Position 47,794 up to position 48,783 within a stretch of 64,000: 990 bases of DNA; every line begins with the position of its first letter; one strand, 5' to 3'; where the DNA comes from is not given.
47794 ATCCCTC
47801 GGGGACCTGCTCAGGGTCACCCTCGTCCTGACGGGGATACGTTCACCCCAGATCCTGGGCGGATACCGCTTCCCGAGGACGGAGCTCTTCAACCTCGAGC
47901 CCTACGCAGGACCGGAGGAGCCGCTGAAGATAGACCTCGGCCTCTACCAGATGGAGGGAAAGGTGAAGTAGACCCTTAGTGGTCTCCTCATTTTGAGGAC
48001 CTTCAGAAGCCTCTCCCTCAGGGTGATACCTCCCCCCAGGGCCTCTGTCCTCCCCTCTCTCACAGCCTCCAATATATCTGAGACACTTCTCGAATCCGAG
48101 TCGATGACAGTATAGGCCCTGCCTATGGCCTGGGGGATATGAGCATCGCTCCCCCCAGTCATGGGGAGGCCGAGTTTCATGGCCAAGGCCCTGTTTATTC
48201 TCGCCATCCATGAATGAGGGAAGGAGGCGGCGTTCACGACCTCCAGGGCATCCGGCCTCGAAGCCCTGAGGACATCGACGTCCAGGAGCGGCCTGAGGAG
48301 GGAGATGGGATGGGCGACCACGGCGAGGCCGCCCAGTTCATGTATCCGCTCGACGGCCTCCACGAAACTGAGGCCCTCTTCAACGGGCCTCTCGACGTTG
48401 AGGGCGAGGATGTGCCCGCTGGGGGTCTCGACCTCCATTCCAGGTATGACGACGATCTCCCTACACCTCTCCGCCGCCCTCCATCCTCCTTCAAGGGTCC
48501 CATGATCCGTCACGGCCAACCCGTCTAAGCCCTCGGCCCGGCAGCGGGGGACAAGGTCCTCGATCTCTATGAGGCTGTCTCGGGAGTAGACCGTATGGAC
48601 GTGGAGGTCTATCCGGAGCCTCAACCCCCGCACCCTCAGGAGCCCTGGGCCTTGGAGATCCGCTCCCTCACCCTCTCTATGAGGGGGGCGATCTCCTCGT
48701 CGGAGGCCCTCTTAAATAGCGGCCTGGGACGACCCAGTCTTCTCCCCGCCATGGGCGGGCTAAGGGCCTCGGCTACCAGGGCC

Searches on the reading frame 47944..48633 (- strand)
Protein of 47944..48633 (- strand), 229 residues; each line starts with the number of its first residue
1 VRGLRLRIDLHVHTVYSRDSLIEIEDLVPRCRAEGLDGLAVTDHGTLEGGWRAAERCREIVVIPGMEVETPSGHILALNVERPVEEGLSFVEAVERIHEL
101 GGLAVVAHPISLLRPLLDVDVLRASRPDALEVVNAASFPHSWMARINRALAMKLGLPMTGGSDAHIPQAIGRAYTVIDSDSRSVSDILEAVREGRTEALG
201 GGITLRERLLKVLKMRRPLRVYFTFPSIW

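Call 70: search_protein_families(library=pfam, proteins=[window:47944-48633:-], max_evalue=0.00001)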
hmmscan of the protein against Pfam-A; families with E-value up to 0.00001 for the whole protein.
window:47944-48633:- (229 aa): 2 families
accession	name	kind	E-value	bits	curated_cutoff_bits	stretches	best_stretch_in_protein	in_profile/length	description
PF13263.12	PHP_C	-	3.1e-19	68.7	21.3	1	148-196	8-56/56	PHP-associated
PF02811.25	PHP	-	3.5e-11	44.1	26.4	1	9-71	1-66/164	PHP domain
